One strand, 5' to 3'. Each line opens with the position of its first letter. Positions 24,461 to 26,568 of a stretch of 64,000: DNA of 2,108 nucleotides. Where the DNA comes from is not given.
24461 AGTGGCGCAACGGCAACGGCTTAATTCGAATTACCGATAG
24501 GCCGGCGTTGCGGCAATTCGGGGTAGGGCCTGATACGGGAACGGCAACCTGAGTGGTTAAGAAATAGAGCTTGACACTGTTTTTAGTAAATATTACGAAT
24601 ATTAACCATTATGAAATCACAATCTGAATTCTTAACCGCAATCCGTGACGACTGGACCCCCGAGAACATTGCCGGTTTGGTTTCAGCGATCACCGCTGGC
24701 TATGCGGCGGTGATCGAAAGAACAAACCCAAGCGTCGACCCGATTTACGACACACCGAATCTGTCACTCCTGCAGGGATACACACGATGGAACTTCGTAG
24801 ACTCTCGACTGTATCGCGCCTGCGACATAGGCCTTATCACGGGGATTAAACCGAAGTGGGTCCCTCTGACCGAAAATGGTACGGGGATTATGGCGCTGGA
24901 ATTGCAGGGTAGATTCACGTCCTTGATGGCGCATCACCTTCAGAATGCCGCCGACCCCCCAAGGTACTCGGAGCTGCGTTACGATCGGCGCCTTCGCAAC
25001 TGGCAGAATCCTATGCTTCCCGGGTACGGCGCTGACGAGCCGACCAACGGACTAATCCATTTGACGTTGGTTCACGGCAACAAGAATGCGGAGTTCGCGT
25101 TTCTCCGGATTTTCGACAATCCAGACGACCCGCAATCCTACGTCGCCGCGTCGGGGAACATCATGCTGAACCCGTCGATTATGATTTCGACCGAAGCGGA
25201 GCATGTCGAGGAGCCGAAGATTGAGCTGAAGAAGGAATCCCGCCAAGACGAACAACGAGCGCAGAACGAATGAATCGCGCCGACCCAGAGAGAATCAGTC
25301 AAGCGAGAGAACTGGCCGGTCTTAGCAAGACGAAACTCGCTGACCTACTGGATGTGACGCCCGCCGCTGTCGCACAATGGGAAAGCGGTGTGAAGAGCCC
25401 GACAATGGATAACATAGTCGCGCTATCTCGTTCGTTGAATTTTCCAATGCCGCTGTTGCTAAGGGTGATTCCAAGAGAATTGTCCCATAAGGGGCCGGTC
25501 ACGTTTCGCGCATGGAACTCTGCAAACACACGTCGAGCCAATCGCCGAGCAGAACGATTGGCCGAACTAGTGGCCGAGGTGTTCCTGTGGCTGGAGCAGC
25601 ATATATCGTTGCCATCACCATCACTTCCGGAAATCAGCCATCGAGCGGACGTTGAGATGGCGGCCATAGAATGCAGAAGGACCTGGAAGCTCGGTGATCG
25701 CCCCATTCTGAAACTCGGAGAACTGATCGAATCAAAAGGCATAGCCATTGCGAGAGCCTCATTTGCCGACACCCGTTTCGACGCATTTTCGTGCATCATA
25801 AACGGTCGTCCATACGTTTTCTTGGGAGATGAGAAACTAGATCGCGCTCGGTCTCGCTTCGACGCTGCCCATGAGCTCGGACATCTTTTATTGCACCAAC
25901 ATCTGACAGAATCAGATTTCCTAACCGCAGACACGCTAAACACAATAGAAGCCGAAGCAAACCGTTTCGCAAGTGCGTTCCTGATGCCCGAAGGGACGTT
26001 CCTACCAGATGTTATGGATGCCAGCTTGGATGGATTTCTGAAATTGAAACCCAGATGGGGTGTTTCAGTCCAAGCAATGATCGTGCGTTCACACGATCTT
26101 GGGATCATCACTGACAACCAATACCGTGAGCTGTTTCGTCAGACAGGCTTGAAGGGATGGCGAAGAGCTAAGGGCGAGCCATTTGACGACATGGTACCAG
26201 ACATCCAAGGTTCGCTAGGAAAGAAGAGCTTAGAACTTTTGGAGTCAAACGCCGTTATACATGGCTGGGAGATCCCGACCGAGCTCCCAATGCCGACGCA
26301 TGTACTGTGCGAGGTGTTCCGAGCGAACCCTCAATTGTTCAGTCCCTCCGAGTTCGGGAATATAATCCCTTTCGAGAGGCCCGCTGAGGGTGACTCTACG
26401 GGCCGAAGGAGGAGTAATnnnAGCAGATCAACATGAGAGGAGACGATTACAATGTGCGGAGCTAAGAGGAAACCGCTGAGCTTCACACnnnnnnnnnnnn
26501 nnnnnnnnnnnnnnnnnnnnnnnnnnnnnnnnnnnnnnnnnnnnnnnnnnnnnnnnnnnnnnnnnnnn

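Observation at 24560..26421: Unknown 220-aa protein translationally coupled (ATGA) to an HTH_XRE-ImmA/IrrE metallopeptidase fusion: candidate novel toxin or defence effector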

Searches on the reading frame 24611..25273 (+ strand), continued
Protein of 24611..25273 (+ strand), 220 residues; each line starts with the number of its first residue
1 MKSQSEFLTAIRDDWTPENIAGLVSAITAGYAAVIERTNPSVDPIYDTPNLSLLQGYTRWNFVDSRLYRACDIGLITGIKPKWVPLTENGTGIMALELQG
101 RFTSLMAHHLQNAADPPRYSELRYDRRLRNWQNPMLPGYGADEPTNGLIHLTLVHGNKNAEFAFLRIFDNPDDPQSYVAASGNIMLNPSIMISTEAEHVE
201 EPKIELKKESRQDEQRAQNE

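Call 58: search_protein_families(library=pfam, alignment_id=A2, max_evalue=1)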
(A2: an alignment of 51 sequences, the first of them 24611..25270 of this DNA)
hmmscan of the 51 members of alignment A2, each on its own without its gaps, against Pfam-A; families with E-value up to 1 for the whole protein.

A. member 1, window:24611-25270:+ (220 aa): 0 families

B. families by the number of members that match (of 51 scanned): 3 families
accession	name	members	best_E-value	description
PF18417.6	LodA_C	1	0.011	L-lysine epsilon oxidase C-terminal domain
PF25565.1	Ubiquitin_At1g33420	1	0.16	At1g33420-like, ubiquitin-like domain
PF20982.2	CSS_CxxC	1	0.22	CSS_CxxC domain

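Call 88: search_protein_families(library=pfam, proteins=[P0027, P0023, P0025, P0068, P0012], max_evalue=0.01)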
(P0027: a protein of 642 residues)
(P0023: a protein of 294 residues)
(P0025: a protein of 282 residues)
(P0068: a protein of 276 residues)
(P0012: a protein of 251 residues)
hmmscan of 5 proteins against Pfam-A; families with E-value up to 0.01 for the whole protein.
P0027 (642 aa): 6 families
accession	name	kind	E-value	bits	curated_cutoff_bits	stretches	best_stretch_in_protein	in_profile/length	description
PF06114.19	Peptidase_M78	-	2.2e-15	57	22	1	418-536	2-122/123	IrrE N-terminal-like domain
PF01381.28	HTH_3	-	3.9e-12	46.5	23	1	276-327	3-54/55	Helix-turn-helix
PF13560.12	HTH_31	-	1.4e-05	25.7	27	1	273-324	5-57/64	Helix-turn-helix domain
PF12844.13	HTH_19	-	0.00072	19.9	30.2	1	272-329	2-59/64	Helix-turn-helix domain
PF13443.12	HTH_26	-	0.00078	20.1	22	1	280-326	8-55/63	Cro/C1-type HTH DNA-binding domain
PF15943.11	YdaS_toxin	-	0.0017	18.6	30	1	275-321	2-47/65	Bacterial toxin YdaS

P0023 (294 aa): 0 families

P0025 (282 aa): 0 families

P0068 (276 aa): 0 families

P0012 (251 aa): 0 families

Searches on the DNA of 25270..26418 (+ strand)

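Call 78: search_dna_similar(query=L019:1845-3601:+, collection=ecoli_genomes, mode=near, max_rows=8)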
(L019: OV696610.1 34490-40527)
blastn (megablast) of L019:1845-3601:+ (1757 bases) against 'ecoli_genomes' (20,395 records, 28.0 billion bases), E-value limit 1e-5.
Records with a match: 41; places in all: 41; records where one place covers at least 80% of the query: 41.
Genomes with a match: 41 of 5426; with a place that covers at least 80% of the query: 41. Places per genome that has any: lowest 1, median 1, highest 1. On chromosomes: 41 places; on plasmids: 0.
Best place of each record, by identity: >=99% 41.
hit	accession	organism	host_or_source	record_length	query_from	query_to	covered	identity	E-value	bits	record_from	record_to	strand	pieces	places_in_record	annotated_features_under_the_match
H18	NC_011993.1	Escherichia coli LF82 strain LF82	-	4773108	1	1757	100%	100.0%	0e+0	3245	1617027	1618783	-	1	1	helix-turn-helix domain-containing protein | hypothetical protein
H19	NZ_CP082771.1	Escherichia coli LF82 strain LF82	Homo sapiens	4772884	1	1757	100%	100.0%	0e+0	3245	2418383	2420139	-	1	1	helix-turn-helix domain-containing protein | hypothetical protein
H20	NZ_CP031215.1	Escherichia coli strain Es_ST80_L1_NDM_10_2017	Homo sapiens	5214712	1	1757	100%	99.9%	0e+0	3240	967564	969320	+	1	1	helix-turn-helix domain-containing protein | hypothetical protein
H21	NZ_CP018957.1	Escherichia coli strain Ecol_316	Homo sapiens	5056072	1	1757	100%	99.9%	0e+0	3240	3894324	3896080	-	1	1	helix-turn-helix domain-containing protein | hypothetical protein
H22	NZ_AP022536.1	Escherichia coli strain THO-008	Homo sapiens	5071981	1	1757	100%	99.9%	0e+0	3240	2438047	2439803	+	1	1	helix-turn-helix domain-containing protein | hypothetical protein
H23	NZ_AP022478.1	Escherichia coli strain STN0717-11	-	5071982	1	1757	100%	99.9%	0e+0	3240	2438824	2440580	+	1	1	helix-turn-helix domain-containing protein | hypothetical protein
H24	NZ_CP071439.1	Escherichia coli strain EcPNK004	Homo sapiens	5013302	1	1757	100%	99.9%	0e+0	3240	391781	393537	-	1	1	helix-turn-helix domain-containing protein | hypothetical protein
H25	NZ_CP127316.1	Escherichia coli strain Ch1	Gallus gallus domesticus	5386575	1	1757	100%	99.9%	0e+0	3240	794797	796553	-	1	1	helix-turn-helix domain-containing protein | hypothetical protein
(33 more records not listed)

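Call 80: get_annotated_region(hit=H18, flank=1500)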
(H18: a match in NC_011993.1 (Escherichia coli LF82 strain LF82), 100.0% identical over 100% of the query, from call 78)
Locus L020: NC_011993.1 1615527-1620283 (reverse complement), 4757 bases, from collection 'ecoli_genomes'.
description: Escherichia coli LF82, complete sequence
organism: Escherichia coli LF82 strain LF82 (NCBI taxid 591946)
replicon: chromosome; assembly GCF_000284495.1
host: -; source: -; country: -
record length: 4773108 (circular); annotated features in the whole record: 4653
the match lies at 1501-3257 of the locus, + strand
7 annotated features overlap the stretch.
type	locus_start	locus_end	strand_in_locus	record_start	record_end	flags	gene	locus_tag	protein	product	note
CDS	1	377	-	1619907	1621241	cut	-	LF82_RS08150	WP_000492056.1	FRG domain-containing protein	-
CDS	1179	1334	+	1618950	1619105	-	hokD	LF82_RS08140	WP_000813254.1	type I toxin-antitoxin system toxin HokD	-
CDS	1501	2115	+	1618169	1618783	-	-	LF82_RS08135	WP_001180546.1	hypothetical protein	-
CDS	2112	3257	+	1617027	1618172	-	-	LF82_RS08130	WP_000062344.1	helix-turn-helix domain-containing protein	-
CDS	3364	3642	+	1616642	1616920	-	-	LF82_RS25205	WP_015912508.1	hypothetical protein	-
CDS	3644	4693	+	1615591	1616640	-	ydfU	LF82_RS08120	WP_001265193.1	DUF968 domain-containing protein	-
CDS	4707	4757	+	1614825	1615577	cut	ydfT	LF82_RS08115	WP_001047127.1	antitermination protein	-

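Call 92: search_dna_similar(query=L019:1845-3601:+, collection=ecoli_genomes, mode=distant, max_rows=20, rows=spread)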
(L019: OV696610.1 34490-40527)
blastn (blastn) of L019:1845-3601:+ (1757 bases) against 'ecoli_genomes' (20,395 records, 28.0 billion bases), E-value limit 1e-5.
Records with a match: 45; places in all: 45; records where one place covers at least 80% of the query: 41.
Genomes with a match: 45 of 5426; with a place that covers at least 80% of the query: 41. Places per genome that has any: lowest 1, median 1, highest 1. On chromosomes: 45 places; on plasmids: 0.
Best place of each record, by identity: >=99% 41; 60-80% 4.
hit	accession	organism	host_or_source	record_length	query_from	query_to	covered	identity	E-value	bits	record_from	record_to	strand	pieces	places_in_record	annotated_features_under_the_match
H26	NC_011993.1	Escherichia coli LF82 strain LF82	-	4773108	1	1757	100%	100.0%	0e+0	3169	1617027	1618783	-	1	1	helix-turn-helix domain-containing protein | hypothetical protein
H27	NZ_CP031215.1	Escherichia coli strain Es_ST80_L1_NDM_10_2017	Homo sapiens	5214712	1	1757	100%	99.9%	0e+0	3165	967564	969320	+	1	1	helix-turn-helix domain-containing protein | hypothetical protein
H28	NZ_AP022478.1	Escherichia coli strain STN0717-11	-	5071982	1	1757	100%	99.9%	0e+0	3165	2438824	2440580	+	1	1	helix-turn-helix domain-containing protein | hypothetical protein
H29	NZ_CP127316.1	Escherichia coli strain Ch1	Gallus gallus domesticus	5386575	1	1757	100%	99.9%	0e+0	3165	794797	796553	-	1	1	helix-turn-helix domain-containing protein | hypothetical protein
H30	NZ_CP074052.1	Escherichia coli strain PD23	Pig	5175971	1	1757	100%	99.9%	0e+0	3165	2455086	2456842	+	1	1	helix-turn-helix domain-containing protein | hypothetical protein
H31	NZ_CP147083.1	Escherichia coli strain JSWP006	municipal wastewater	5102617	1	1757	100%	99.9%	0e+0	3165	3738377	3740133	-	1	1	helix-turn-helix domain-containing protein | hypothetical protein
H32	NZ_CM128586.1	Escherichia coli strain 300444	Homo sapiens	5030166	1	1757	100%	99.9%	0e+0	3165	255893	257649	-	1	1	helix-turn-helix domain-containing protein | hypothetical protein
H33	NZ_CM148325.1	Escherichia coli strain 24A16CRGN010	Homo sapiens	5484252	1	1757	100%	99.9%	0e+0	3165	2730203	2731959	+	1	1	helix-turn-helix domain-containing protein | hypothetical protein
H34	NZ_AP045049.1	Escherichia coli strain JNE25-001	Homo sapiens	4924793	1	1757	100%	99.9%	0e+0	3165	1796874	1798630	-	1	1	helix-turn-helix domain-containing protein | hypothetical protein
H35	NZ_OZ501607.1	Escherichia coli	Homo sapiens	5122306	1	1757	100%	99.9%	0e+0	3165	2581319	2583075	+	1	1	helix-turn-helix domain-containing protein | hypothetical protein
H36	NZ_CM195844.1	Escherichia coli strain CNREC_004-43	Homo sapiens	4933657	1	1757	100%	99.9%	0e+0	3165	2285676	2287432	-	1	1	helix-turn-helix domain-containing protein | hypothetical protein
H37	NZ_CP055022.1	Escherichia coli strain SWHEFF_68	Shek Wu Hui WWTPs_68 WWTPs effluent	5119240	1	1757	100%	99.9%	0e+0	3160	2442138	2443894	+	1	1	helix-turn-helix domain-containing protein | hypothetical protein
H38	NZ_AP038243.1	Escherichia coli strain HCM-27C-1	Gallus gallus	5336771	1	1757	100%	99.9%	0e+0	3160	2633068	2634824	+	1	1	helix-turn-helix domain-containing protein | hypothetical protein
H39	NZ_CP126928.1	Escherichia coli O2:K1:H4 strain APEC E12053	Gallus gallus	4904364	1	1757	100%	99.7%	0e+0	3147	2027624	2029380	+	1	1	helix-turn-helix domain-containing protein | hypothetical protein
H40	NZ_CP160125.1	Escherichia coli strain 729_021014_1_4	Poultry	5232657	1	1757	100%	99.7%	0e+0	3147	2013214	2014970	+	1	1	helix-turn-helix domain-containing protein | hypothetical protein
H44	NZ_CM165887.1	Escherichia coli strain N51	Homo sapiens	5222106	68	1601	62%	66.5%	2e-51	302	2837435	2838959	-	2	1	helix-turn-helix domain-containing protein | hypothetical protein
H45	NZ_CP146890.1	Escherichia coli strain 2-C14-1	cat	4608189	644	1398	43%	64.0%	2e-24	123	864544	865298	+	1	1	ImmA/IrrE family metallo-endopeptidase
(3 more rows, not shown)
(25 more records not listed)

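Call 93: get_annotated_region(hit=H44, flank=1200)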
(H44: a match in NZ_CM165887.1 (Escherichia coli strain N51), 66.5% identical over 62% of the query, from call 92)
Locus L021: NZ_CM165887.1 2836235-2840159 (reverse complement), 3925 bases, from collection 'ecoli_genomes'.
description: Escherichia coli strain N51 chromosome, whole genome shotgun sequence
organism: Escherichia coli strain N51 (NCBI taxid 562)
replicon: chromosome; assembly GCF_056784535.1
host: Homo sapiens; source: CSF; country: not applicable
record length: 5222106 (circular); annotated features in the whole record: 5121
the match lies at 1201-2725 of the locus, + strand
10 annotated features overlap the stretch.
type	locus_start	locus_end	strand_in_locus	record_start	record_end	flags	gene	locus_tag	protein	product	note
CDS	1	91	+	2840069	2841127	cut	-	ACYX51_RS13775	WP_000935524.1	DNA-methyltransferase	-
tRNA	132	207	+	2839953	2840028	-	-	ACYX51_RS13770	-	tRNA-Ile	-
tRNA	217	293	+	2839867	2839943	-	-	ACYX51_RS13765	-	tRNA-Arg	-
tRNA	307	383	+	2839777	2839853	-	-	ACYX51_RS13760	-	tRNA-Arg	-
CDS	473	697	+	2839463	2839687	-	-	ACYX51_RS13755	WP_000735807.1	hypothetical protein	-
CDS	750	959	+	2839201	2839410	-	-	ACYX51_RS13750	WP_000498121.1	hypothetical protein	-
CDS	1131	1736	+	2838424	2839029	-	-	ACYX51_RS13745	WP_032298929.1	hypothetical protein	-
CDS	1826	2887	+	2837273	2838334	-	-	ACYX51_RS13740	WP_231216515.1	helix-turn-helix domain-containing protein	-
CDS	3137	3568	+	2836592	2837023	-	-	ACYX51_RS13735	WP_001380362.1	tellurite resistance TerB family protein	-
CDS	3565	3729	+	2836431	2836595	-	-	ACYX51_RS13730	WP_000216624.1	DUF3927 family protein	-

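Call 94: get_annotated_region(hit=H45, flank=1800)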
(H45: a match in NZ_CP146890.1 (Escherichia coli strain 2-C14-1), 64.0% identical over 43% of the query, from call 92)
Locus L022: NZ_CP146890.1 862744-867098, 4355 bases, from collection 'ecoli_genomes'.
description: Escherichia coli strain 2-C14-1 chromosome, complete genome
organism: Escherichia coli strain 2-C14-1 (NCBI taxid 562)
replicon: chromosome; assembly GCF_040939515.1
host: cat; source: feces; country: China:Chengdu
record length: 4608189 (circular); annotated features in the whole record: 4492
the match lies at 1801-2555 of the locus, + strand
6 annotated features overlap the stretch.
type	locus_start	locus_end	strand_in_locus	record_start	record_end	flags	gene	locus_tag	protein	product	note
CDS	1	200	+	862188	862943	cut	actS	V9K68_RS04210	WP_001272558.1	amidase activator ActS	-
tRNA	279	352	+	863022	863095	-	-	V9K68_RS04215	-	tRNA-Gly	-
CDS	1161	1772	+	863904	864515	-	-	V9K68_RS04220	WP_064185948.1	hypothetical protein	-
CDS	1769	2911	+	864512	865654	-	-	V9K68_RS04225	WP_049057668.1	ImmA/IrrE family metallo-endopeptidase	-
CDS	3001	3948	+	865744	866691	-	-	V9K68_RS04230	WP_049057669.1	hypothetical protein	-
CDS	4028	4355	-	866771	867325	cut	-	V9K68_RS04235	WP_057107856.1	tyrosine-type recombinase/integrase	-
